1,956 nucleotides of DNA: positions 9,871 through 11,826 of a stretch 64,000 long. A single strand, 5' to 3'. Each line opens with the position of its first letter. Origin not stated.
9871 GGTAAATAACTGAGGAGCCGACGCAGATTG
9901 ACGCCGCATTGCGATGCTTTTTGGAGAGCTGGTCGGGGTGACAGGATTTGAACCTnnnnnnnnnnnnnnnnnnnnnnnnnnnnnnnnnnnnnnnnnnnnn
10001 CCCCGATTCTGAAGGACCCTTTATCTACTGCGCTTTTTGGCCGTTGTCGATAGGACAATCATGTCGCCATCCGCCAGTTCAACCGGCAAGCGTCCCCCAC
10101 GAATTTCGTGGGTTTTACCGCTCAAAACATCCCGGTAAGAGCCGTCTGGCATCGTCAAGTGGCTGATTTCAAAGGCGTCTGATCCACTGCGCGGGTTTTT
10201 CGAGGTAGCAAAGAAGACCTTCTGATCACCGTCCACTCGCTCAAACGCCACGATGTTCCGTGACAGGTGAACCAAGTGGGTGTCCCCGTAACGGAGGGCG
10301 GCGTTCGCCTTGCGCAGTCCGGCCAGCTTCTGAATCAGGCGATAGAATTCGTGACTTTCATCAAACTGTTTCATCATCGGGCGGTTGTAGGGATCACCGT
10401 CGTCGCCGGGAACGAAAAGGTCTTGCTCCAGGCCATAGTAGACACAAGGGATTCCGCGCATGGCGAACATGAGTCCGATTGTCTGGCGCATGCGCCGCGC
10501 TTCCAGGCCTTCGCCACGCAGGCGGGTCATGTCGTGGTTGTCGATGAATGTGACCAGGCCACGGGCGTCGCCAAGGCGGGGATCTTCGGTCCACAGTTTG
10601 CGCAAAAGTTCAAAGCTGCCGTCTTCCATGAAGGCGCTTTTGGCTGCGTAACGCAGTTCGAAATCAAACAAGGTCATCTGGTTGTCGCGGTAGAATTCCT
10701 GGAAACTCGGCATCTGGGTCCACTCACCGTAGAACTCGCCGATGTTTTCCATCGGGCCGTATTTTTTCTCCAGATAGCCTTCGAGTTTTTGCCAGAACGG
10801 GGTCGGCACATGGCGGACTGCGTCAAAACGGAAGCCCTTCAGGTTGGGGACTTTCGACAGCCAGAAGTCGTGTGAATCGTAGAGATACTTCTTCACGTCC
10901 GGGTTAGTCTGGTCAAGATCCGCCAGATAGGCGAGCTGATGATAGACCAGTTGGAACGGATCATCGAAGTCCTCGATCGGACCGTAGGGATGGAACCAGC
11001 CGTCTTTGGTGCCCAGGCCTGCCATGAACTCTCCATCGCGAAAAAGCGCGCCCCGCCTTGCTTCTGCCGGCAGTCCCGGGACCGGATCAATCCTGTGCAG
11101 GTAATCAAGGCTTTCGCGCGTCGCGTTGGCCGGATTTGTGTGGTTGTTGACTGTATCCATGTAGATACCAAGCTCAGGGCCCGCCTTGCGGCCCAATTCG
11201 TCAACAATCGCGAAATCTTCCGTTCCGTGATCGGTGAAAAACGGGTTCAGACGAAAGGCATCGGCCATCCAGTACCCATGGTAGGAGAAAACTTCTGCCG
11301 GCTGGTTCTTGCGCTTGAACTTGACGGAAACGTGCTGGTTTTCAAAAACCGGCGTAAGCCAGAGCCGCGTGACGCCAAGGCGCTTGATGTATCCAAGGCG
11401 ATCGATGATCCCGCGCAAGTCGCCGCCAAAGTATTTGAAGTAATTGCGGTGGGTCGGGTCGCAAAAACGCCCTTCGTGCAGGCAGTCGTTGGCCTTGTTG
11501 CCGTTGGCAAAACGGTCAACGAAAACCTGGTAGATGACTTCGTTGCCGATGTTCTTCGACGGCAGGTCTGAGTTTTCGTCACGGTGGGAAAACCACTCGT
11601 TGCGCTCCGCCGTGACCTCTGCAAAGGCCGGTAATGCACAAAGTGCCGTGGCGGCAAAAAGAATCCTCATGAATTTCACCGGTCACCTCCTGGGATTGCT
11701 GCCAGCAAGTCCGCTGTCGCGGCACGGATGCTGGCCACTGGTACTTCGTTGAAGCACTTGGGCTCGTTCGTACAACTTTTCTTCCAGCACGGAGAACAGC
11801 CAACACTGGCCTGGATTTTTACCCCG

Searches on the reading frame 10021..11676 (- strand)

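Call 14: search_protein_families(library=pfam, proteins=[window:10021-11676:-], max_evalue=0.001)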
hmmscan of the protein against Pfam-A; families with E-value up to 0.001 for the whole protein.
window:10021-11676:- (551 aa): 2 families
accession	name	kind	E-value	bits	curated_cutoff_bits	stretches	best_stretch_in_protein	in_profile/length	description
PF00128.31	Alpha-amylase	-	2.2e-38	133.1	22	1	50-419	1-355/446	Alpha amylase, catalytic domain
PF02806.24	Alpha-amylase_C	-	9.6e-05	23.1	21.2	1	473-528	9-61/95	Alpha amylase, C-terminal all-beta domain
